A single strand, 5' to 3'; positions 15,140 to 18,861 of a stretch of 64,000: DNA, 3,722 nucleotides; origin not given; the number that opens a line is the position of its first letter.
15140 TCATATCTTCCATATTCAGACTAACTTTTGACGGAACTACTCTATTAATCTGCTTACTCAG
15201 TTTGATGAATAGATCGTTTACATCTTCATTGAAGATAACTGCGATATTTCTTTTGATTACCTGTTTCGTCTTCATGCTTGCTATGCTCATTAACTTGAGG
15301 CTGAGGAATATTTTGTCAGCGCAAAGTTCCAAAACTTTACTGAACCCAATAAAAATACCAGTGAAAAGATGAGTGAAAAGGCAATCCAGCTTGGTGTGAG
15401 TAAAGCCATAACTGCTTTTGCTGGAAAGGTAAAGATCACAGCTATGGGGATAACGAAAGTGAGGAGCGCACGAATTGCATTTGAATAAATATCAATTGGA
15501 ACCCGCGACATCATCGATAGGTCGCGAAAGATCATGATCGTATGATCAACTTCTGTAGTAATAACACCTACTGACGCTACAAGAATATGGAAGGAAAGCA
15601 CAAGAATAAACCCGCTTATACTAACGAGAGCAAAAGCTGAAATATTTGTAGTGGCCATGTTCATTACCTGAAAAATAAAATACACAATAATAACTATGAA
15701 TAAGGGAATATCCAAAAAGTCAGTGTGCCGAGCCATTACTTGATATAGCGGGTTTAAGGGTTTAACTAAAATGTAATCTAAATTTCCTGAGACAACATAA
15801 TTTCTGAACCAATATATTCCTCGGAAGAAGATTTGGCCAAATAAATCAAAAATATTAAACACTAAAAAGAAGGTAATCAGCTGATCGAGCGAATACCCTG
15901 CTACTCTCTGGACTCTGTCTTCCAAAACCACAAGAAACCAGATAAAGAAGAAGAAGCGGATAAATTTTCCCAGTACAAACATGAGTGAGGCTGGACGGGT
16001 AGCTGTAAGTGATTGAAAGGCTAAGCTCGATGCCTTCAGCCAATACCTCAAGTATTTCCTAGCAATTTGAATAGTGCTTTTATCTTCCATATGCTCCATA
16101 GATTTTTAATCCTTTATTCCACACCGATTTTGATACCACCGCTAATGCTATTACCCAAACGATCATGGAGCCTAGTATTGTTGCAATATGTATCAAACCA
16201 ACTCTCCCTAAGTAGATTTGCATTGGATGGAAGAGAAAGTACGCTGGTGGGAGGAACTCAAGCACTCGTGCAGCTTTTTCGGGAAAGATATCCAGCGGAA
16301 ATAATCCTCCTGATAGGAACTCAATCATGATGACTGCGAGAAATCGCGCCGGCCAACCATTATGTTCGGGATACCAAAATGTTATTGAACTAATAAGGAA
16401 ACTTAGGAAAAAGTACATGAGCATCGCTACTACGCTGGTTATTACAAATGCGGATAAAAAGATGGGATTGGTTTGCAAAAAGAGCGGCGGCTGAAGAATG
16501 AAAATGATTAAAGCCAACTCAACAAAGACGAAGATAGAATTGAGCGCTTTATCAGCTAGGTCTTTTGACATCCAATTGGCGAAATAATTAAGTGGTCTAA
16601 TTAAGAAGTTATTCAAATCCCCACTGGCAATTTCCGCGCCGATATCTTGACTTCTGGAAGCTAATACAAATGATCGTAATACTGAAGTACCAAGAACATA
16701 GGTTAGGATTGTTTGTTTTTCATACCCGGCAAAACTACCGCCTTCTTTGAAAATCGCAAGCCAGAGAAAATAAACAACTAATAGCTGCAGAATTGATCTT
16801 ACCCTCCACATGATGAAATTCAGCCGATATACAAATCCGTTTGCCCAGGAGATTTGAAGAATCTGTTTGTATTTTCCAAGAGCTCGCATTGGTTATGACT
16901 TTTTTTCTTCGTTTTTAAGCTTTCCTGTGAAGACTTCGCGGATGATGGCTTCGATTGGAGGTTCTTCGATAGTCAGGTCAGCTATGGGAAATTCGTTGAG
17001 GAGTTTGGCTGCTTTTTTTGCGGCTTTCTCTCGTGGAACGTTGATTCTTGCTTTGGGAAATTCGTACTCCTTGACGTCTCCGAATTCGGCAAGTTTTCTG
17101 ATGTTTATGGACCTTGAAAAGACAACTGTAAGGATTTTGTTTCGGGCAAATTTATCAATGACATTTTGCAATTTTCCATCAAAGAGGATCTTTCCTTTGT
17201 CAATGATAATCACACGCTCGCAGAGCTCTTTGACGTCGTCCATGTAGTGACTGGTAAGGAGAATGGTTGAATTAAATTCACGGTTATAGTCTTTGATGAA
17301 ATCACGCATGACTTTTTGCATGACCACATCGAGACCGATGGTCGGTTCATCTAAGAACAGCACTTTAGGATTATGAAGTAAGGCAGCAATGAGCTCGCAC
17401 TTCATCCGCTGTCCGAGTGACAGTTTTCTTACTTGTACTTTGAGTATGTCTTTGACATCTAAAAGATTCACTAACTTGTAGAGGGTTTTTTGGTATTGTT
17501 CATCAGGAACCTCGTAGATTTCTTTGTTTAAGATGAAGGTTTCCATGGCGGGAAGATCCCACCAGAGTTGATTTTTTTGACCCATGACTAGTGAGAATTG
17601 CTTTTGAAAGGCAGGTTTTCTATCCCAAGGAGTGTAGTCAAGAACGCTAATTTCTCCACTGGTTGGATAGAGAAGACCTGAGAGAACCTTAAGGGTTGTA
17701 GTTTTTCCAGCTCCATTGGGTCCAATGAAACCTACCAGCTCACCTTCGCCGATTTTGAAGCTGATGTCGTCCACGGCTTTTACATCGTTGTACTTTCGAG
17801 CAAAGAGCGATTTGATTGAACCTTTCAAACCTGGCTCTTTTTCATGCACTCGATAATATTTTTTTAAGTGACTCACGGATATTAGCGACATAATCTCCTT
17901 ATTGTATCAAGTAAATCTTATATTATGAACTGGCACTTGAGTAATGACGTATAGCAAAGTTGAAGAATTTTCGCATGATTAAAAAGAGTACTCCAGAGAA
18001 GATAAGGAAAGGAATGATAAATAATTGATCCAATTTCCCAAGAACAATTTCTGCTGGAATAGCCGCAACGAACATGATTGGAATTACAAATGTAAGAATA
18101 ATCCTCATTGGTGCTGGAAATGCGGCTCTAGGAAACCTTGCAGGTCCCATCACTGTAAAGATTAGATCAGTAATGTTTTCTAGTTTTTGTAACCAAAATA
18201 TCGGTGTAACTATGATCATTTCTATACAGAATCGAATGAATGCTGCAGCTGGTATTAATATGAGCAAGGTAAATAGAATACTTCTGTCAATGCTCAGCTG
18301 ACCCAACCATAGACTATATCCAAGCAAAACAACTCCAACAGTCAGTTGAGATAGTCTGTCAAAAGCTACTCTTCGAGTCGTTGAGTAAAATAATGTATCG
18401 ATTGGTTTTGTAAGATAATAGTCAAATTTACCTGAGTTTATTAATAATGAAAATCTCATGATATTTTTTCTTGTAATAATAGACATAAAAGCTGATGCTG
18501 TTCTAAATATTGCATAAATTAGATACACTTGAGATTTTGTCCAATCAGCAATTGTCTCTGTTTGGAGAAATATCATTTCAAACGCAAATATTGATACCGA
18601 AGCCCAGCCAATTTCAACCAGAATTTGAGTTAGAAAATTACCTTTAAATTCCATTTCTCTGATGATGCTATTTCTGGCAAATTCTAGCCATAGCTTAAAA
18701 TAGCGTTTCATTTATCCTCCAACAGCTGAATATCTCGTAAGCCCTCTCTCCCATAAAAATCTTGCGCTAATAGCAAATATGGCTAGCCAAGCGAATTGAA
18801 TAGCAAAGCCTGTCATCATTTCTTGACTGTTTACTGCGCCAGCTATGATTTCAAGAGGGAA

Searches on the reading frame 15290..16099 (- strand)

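Call 78: search_protein_families(library=pfam, proteins=[window:15290-16099:-], max_evalue=0.001)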
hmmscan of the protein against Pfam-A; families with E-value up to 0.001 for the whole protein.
window:15290-16099:- (269 aa): 1 family
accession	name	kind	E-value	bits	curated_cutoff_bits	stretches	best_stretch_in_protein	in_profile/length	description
PF06182.17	ABC2_membrane_6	-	3.7e-34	118.9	22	1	51-268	8-229/229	ABC-2 family transporter protein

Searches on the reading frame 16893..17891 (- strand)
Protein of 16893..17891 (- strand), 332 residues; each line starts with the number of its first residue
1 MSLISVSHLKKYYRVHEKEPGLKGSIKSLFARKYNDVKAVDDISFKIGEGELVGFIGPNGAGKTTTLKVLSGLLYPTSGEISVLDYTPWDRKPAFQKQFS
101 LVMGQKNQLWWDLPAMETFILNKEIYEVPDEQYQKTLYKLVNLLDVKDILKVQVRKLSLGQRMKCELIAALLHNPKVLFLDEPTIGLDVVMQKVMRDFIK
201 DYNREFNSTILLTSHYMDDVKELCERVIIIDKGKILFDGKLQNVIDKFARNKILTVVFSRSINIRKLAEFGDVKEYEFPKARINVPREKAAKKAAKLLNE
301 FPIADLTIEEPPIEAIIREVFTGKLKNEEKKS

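Call 78: search_protein_families(library=pfam, proteins=[window:16893-17891:-], max_evalue=0.001)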
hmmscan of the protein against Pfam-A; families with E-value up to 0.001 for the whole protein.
window:16893-17891:- (332 aa): 3 families
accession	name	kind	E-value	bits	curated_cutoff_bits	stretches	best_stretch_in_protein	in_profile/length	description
PF00005.33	ABC_tran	-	2.5e-28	99.8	25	1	41-184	2-136/137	ABC transporter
PF13304.12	AAA_21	-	2.9e-13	51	27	2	135-215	220-298/304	AAA domain, putative AbiEii toxin, Type IV TA system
PF13175.12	AAA_15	-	0.00017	21.8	32.1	0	52-74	25-47/374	AAA ATPase domain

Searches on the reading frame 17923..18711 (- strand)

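Call 78: search_protein_families(library=pfam, proteins=[window:17923-18711:-], max_evalue=0.001)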
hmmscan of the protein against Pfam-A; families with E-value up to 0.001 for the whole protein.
window:17923-18711:- (262 aa): 1 family
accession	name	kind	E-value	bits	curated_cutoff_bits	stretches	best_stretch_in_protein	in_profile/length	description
PF06182.17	ABC2_membrane_6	-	4.5e-43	148.1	22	1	35-261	2-229/229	ABC-2 family transporter protein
